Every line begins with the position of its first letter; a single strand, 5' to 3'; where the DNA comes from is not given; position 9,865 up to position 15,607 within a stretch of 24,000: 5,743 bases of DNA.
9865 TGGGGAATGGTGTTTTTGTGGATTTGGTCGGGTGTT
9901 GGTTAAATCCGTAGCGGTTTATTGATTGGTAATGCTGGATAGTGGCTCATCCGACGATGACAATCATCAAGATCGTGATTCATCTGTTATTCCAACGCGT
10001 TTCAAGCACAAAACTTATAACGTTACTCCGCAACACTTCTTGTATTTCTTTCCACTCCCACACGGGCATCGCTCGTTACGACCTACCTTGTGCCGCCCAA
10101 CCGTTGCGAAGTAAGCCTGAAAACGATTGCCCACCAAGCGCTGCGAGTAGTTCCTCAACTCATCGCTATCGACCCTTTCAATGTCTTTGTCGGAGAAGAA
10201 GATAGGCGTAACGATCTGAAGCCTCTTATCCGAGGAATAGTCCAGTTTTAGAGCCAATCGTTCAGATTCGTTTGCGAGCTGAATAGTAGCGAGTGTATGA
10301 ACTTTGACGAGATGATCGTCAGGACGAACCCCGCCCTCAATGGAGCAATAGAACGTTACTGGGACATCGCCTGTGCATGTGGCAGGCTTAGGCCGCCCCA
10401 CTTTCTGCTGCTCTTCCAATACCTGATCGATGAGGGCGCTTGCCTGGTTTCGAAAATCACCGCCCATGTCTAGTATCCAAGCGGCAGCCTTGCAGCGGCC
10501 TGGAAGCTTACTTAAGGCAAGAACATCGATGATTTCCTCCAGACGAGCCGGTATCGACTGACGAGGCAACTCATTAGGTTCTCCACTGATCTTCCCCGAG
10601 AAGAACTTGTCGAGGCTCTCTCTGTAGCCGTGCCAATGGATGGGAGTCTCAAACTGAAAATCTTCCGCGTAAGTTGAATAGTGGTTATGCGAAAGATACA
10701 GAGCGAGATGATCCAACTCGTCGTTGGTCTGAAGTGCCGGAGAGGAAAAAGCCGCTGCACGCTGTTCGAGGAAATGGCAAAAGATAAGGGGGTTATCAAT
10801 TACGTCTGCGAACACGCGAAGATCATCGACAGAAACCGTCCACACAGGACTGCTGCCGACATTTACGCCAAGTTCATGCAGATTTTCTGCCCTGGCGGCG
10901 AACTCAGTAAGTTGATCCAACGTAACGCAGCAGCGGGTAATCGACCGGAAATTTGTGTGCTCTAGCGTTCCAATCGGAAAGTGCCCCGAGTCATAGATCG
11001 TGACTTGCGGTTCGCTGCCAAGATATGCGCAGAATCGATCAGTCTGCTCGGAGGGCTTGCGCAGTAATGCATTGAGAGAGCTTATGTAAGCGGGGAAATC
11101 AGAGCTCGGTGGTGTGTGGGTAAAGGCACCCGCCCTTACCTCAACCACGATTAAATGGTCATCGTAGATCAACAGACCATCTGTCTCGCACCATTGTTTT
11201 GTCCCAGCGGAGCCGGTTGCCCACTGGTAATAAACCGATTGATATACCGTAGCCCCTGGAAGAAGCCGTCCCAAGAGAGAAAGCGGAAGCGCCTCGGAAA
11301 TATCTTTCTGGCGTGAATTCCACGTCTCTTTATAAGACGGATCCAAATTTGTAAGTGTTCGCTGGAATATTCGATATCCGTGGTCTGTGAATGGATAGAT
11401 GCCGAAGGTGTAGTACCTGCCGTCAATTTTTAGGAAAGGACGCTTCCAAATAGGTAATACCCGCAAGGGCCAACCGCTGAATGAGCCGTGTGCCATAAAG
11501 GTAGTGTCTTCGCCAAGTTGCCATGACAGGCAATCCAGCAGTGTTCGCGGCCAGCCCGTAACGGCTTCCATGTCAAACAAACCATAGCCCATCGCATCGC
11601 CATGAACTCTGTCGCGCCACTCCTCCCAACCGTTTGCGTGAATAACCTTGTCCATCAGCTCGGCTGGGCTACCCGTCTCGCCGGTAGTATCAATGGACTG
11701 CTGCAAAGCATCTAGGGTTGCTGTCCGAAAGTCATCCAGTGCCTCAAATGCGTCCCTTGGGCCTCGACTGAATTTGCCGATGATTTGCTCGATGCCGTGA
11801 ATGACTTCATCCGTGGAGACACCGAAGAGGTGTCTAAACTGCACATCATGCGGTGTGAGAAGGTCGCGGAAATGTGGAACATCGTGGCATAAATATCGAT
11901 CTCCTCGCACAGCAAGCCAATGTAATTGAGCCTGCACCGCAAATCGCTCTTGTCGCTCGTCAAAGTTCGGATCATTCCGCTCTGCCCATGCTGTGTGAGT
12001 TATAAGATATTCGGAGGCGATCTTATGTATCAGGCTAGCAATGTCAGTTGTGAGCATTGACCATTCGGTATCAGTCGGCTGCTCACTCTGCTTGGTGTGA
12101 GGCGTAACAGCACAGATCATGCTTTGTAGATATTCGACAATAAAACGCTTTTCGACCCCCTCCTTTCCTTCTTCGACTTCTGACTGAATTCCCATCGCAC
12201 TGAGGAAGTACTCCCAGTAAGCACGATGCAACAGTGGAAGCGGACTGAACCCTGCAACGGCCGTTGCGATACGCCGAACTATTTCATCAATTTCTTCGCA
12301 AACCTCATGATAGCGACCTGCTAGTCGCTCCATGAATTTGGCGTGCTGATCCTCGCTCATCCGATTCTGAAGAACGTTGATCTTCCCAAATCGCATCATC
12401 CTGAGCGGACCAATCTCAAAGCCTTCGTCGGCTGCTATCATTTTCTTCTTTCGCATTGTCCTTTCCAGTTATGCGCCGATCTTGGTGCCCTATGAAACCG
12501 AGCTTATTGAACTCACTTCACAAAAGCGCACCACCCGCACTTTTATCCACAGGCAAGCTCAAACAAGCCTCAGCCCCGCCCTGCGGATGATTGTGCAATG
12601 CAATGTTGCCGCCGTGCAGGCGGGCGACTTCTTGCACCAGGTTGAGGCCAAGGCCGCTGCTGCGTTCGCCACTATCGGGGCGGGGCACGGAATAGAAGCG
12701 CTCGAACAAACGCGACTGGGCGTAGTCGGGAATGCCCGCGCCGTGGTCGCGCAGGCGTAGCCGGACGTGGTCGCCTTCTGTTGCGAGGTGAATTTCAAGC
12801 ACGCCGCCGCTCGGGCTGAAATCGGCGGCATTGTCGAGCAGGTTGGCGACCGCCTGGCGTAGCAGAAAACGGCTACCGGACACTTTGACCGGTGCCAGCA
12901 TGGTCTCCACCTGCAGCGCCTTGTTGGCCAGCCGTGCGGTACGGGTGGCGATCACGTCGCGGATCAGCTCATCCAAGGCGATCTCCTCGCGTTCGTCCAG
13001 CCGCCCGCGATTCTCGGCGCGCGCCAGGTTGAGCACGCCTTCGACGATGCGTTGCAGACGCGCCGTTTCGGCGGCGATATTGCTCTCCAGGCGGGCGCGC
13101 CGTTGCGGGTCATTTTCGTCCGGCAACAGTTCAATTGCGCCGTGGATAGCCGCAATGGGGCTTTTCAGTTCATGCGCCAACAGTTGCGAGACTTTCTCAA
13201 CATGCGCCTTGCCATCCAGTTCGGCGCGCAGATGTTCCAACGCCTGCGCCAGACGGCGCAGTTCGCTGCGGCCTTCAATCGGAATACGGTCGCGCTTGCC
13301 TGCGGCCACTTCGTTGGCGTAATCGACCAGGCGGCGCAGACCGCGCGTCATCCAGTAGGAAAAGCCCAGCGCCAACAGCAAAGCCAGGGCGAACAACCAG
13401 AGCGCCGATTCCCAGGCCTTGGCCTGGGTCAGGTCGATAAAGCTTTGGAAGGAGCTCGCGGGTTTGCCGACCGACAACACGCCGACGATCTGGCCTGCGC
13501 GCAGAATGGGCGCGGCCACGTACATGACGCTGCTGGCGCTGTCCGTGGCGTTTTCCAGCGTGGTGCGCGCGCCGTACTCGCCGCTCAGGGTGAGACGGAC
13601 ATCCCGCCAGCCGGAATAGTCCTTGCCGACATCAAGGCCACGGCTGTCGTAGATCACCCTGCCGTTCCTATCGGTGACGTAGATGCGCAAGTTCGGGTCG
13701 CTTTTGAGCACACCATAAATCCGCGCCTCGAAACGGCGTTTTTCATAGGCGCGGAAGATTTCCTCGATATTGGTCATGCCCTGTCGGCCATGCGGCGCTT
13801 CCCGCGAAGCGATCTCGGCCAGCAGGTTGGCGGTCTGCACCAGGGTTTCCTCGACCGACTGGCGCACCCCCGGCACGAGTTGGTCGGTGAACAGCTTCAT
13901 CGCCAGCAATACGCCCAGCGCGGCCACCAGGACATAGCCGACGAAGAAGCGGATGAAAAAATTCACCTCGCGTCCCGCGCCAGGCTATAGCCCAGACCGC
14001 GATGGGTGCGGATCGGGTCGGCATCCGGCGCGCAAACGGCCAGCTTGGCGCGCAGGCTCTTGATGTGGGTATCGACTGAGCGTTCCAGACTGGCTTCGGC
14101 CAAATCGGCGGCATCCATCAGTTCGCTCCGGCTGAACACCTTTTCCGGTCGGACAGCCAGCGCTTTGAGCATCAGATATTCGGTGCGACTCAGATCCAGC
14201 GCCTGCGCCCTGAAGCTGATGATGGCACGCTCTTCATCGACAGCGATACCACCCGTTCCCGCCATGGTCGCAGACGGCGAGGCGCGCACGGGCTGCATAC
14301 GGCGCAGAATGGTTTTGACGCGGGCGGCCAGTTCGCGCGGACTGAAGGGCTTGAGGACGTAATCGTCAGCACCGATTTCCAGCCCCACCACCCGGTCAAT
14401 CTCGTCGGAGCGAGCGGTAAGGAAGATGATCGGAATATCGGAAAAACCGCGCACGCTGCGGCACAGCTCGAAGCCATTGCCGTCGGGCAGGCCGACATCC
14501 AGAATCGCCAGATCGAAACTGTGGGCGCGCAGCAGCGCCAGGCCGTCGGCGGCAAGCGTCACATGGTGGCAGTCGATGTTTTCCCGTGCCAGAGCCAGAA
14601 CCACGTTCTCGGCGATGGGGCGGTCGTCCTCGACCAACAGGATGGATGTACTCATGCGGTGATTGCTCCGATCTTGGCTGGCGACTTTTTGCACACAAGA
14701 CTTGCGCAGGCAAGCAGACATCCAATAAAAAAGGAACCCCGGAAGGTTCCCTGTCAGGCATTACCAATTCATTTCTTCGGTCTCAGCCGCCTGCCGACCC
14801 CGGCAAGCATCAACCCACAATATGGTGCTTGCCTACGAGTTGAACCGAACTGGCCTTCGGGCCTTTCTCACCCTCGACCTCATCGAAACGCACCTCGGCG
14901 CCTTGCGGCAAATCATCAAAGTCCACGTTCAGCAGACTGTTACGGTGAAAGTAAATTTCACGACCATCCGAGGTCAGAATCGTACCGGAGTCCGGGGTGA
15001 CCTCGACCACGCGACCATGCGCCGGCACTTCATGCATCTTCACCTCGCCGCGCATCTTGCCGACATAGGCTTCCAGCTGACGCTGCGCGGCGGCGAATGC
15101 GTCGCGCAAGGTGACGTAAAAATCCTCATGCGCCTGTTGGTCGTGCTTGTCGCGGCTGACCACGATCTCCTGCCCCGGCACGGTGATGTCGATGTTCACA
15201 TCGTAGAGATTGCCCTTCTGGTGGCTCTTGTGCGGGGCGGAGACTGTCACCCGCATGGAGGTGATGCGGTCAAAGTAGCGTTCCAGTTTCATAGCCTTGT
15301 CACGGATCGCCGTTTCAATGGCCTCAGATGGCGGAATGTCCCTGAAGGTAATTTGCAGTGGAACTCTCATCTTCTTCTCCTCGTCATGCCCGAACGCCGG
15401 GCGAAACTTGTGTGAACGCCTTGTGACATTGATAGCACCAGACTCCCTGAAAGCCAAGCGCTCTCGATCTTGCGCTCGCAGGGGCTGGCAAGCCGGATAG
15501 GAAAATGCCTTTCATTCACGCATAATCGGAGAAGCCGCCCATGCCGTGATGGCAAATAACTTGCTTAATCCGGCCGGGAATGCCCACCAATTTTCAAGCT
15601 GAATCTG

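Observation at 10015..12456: Orphan 813-aa SEC-C-tailed protein with a nuclease-like core, on a low-GC single-gene insertion between creC and creD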

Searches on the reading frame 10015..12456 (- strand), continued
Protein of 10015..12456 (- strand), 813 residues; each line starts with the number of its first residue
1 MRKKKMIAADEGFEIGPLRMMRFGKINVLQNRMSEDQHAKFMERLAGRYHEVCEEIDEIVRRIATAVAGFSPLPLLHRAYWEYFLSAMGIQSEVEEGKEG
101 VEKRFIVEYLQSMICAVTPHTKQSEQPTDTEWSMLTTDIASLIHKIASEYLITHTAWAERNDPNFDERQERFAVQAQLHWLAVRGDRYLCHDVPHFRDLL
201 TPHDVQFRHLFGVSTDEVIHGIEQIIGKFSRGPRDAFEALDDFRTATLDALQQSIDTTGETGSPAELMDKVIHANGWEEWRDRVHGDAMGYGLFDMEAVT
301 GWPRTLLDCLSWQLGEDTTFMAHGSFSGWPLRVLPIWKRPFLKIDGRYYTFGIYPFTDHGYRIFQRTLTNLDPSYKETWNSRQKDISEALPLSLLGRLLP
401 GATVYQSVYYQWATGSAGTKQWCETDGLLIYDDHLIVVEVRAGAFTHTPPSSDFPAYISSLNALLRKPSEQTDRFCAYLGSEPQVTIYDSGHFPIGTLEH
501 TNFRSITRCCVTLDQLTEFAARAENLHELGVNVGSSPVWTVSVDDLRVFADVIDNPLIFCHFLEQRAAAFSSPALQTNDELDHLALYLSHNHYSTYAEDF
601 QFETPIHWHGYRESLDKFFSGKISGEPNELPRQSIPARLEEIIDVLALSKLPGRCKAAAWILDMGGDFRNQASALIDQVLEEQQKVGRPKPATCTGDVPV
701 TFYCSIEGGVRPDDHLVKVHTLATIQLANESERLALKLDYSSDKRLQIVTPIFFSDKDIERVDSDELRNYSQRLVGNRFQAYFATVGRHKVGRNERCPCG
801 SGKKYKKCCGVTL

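Call 112: search_protein_families(library=padloc, alignment_id=A7, max_evalue=1e-10)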
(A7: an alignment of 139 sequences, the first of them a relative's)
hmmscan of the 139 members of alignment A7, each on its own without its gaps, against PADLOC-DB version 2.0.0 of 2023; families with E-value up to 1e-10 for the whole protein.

A. member 1, L001:8038-9390:+ (451 aa): 0 families

B. families by the number of members that match (of 139 scanned): 259 families (the first 25 are shown)
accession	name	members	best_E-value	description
PDLC04134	mad2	2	3.7e-21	mads_2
PDLC02980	AriA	2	2.2e-18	-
PDLC00063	GajA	1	7.1e-277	AAA ATPase domain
PDLC03029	MTase_I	1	1.6e-249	Type I methyltransferase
PDLC03960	SngC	1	2.5e-232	-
PDLC00065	GajA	1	4.3e-131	AAA ATPase domain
PDLC02503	BrxHI|BrxHII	1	8.1e-130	BrxHI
PDLC00093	GajA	1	2.8e-125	AAA ATPase domain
PDLC00079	GajA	1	2e-119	AAA ATPase domain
PDLC00095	GajA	1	8.7e-117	AAA ATPase domain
PDLC03922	MkoB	1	6.1e-104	-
PDLC00088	GajA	1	1.2e-96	AAA ATPase domain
PDLC00068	GajA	1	6.9e-85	AAA ATPase domain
PDLC03069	Specificity_I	1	2.4e-83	Type I specificity subunit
PDLC02501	BrxHI|BrxHII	1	8.3e-81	BrxHI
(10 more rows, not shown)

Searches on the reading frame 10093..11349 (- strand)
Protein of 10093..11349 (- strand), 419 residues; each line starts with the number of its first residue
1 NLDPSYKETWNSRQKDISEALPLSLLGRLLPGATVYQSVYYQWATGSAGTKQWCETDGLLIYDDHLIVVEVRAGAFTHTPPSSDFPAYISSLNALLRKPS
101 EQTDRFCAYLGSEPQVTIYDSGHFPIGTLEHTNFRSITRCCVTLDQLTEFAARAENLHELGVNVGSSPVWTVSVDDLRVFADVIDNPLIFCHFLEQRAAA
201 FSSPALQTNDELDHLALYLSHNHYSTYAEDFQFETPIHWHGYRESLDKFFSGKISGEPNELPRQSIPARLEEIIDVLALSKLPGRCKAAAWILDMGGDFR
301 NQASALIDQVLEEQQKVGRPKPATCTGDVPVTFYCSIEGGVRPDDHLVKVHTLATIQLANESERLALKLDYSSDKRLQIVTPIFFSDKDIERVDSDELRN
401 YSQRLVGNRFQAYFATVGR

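Call 110: search_solved_structures(query=A6, max_evalue=10, show_alignments=3)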
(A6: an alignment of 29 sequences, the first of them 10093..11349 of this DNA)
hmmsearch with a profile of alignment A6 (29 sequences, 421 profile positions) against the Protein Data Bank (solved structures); distinct sequences matched with E-value up to 10: 1.
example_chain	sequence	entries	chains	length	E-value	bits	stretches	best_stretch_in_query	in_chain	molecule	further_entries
1pp0_A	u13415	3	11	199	0.26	13.7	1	234-308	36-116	volvatoxin A2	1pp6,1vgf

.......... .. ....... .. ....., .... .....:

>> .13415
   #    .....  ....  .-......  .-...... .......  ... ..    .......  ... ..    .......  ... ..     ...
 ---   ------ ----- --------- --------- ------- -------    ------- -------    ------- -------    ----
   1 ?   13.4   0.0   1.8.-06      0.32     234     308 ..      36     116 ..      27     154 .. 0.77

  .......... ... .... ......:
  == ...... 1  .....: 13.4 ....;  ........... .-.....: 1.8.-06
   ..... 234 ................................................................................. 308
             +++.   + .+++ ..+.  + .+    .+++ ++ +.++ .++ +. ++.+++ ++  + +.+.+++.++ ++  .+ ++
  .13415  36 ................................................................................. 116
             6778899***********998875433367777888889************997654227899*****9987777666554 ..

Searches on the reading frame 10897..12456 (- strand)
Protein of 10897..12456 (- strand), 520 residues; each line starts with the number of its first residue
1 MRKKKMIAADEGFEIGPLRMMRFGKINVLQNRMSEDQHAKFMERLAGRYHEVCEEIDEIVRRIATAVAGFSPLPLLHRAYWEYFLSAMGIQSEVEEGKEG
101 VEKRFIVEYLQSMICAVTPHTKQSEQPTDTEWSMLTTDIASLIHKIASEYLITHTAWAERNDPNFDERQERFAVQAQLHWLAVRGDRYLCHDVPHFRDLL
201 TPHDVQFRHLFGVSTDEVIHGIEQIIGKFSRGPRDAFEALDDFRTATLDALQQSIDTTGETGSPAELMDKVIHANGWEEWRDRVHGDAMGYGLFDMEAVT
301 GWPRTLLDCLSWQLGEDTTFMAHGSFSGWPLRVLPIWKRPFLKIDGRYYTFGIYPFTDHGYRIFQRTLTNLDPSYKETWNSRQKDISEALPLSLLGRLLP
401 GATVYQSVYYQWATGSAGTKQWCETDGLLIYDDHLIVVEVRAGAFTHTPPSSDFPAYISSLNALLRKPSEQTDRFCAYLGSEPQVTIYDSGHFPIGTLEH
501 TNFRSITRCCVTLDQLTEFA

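Call 70: predict_structure(alignment_id=A3)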
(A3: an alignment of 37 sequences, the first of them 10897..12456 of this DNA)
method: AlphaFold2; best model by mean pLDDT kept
length: 520 residues; sequences in the alignment: 37
mean_pLDDT: 89.4   pTM: 0.85
mean pLDDT of the five models: 89.4, 89.0, 88.6, 87.9, 87.6
residues with pLDDT >= 90: 346; 70-90: 137; 50-70: 29; < 50: 8
segments of 3 or more residues with pLDDT < 50: 1-3, 516-520
pLDDT, mean of each block of 10 residues (from residue 1): 64 82 85 88 95 98 98 95 82 70 93 97 94 97 94 95 93 89 66 87 96 97 92 92 95 89 88 94 91 94 97 97 94 94 96 87 92 94 87 89 94 78 94 94 72 88 85 94 95 96 94 50
secondary structure, 60 per line:
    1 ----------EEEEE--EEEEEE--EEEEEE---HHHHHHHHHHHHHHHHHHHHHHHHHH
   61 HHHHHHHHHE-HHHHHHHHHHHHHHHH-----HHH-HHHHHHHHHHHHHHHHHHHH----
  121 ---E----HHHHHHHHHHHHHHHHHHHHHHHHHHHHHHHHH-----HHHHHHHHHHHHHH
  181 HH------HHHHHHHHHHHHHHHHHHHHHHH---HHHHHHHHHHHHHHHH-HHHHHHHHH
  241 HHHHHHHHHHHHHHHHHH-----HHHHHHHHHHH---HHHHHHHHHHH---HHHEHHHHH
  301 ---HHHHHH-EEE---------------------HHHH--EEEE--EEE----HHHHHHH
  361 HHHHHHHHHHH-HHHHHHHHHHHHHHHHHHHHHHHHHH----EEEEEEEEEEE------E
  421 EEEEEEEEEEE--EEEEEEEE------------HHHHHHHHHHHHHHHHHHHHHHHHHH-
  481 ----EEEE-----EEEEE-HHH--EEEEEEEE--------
elements in order: E11-15 E18-23 E26-31 H35-69 H72-87 H97-116 H129-161 H167-182 H189-211 H215-230 H232-258 H264-274 H278-288 H296-300 H304-309 E311-313 H335-338 E341-344 E347-349 H354-371 H373-398 E403-413 E420-431 E434-441 H454-479 E485-488 E494-498 E505-512

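Call 72: fold_search(model_id=the predicted structure, library=pdb)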
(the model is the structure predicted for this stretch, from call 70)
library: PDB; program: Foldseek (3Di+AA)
matches with E <= 10: 240; with E <= 0.001: 0
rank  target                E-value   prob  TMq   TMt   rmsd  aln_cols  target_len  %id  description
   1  6hz4_N                1.1e-01  0.90  0.10  0.29   8.9        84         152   17  Structure of McrBC without DNA binding domains (one half of the full complex) (released 2019-07-24)
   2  3fov                  1.6e-01  0.82  0.08  0.33   9.4        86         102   22  Crystal structure of protein RPA0323 of unknown function from Rhodopseudomonas palustris (released 2009-01-13)
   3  8wcw_B                2.0e-01  0.08  0.11  0.09  31.4       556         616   12  Cryo-EM structure of MsRv1273c/72c from Mycobacterium smegmatis in the IFapo state (released 2025-03-26)
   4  7zdt_C                3.2e-01  0.08  0.12  0.11  30.1       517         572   12  Occ(apo/return) conformation of CydDC mutant (E500Q.C) in ATP(CydC) bound state (Dataset-18) (released 2023-04-19)
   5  8ps5_A                4.0e-01  0.35  0.13  0.15  13.0       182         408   15  Escherichia coli SduA complex bound to DNA (released 2025-01-22)
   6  6hz4_M                4.4e-01  0.72  0.10  0.15   8.9        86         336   15  Structure of McrBC without DNA binding domains (one half of the full complex) (released 2019-07-24)
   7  1y88                  5.4e-01  0.89  0.08  0.22   3.2        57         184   19  Crystal Structure of Protein of Unknown Function AF1548 (released 2004-12-21)
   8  4ic1_D                5.4e-01  0.30  0.10  0.21   7.6        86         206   17  Crystal structure of SSO0001 (released 2013-01-16)
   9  4ayw                  6.2e-01  0.08  0.12  0.12  30.2       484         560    9  STRUCTURE OF THE HUMAN MITOCHONDRIAL ABC TRANSPORTER, ABCB10 (PLATE FORM) (released 2012-07-11)
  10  9qn7_A                8.3e-01  0.05  0.09  0.13  28.9       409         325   10  Structure of talin in complex with a peptide fragment (released 2025-10-08)
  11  4ic1_B                8.8e-01  0.23  0.12  0.26  11.8       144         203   12  Crystal structure of SSO0001 (released 2013-01-16)
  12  3ts7_B                9.6e-01  0.06  0.11  0.15  20.0       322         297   13  CRYSTAL STRUCTURE OF FARNESYL DIPHOSPHATE SYNTHASE (TARGET EFI-501951) FROM Methylococcus capsulatus (released 2011-10-26)
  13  9g2s_B                1.1e+00  0.06  0.13  0.12  28.9       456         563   12  Cryo-EM structure of IrtAB 2xEQ, Q249R_IrtB mutant in LMNG (released 2024-12-18)
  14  7ekl_A                1.1e+00  0.03  0.10  0.10  30.9       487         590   11  Mitochondrial outer membrane protein (released 2021-08-25)
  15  4ic1_A                1.2e+00  0.35  0.11  0.24   8.0        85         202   14  Crystal structure of SSO0001 (released 2013-01-16)
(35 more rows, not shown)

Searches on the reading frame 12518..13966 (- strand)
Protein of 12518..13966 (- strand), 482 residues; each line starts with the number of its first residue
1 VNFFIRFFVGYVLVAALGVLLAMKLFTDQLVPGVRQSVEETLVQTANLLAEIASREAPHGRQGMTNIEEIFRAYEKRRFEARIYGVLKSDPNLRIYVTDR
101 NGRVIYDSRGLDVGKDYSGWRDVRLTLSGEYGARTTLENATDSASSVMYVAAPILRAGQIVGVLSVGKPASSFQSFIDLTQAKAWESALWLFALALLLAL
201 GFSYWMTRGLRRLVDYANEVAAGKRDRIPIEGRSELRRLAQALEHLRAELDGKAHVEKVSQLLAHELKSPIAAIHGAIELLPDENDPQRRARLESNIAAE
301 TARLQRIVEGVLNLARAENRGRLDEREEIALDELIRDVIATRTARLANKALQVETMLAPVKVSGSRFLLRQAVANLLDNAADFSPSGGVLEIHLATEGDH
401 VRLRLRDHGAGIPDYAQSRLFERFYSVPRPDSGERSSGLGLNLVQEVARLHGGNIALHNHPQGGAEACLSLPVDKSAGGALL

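Call 6: search_protein_families(library=pfam, proteins=[window:12518-13966:-], max_evalue=0.1)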
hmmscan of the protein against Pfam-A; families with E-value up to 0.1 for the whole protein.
window:12518-13966:- (482 aa): 10 families
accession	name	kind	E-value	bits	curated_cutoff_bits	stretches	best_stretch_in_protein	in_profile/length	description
PF02518.31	HATPase_c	-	7.5e-24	84.8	26.4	1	368-474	5-110/111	Histidine kinase-, DNA gyrase B-, and HSP90-like ATPase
PF00512.31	HisKA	-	6.1e-11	42.6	26.9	1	263-319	9-65/66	His Kinase A (phospho-acceptor) domain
PF00672.30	HAMP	-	5.4e-09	36.7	25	1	203-250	3-51/53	HAMP domain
PF02743.24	dCache_1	-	8.6e-07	29.2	45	1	34-177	18-159/240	Cache domain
PF14827.12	dCache_3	-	1.7e-05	24.9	25.7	1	95-173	71-147/239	Double sensory domain of two-component sensor kinase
PF13581.12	HATPase_c_2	-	0.00031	21.2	27.4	1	341-448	8-109/127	Histidine kinase-like ATPase domain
PF17203.10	sCache_3_2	-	0.001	19.6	28.4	1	95-171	56-129/140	Single cache domain 3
PF16527.11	CpxA_peri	-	0.0047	17.7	23.5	0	64-112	29-72/134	Two-component sensor protein CpxA, periplasmic domain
PF24716.1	WapI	-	0.023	15.4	27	0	234-309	53-128/138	Immunity protein WapI-like family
PF18719.7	ArlS_N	-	0.081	13.6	27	0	36-177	11-138/140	ArlS sensor domain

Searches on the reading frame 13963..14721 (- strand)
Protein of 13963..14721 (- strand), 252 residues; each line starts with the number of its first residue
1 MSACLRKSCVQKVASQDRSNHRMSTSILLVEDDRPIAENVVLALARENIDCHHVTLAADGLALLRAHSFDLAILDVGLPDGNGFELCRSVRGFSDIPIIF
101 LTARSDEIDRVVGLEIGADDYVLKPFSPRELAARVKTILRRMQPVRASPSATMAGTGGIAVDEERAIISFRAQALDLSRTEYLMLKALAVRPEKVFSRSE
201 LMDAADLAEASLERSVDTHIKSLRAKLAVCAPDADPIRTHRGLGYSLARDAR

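Call 6: search_protein_families(library=pfam, proteins=[window:13963-14721:-], max_evalue=0.1)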
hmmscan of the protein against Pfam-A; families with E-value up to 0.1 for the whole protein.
window:13963-14721:- (252 aa): 3 families
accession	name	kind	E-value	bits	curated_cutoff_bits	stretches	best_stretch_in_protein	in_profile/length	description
PF00072.30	Response_reg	-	4.8e-25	88.3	30.2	1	27-136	1-111/111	Response regulator receiver domain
PF00486.34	Trans_reg_C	-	2e-15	57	26.2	1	173-247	2-77/77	Transcriptional regulatory protein, C terminal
PF21695.3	GlnR_1st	-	0.0041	17.5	27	1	39-136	14-108/111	Transcription regulator GlnR, N-terminal domain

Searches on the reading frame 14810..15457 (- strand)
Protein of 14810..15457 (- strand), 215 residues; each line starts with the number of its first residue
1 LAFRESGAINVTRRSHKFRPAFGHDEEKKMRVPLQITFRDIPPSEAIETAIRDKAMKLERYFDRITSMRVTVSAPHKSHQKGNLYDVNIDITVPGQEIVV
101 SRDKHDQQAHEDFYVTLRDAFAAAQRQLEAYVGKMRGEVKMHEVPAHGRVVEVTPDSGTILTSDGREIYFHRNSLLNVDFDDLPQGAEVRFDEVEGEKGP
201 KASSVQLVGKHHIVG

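Call 6: search_protein_families(library=pfam, proteins=[window:14810-15457:-], max_evalue=0.1)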
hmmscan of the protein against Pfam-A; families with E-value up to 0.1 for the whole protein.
window:14810-15457:- (215 aa): 3 families
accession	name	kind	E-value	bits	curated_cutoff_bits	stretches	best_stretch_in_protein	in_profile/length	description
PF02482.25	Ribosomal_S30AE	-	1.2e-16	61.6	23.7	1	34-136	1-88/88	Sigma 54 modulation protein / S30EA ribosomal protein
PF00313.28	CSD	-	1.8e-07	31.4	27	1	158-207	15-65/66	'Cold-shock' DNA-binding domain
PF07076.17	DUF1344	-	0.074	13.3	23.1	0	147-198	5-54/60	Protein of unknown function (DUF1344)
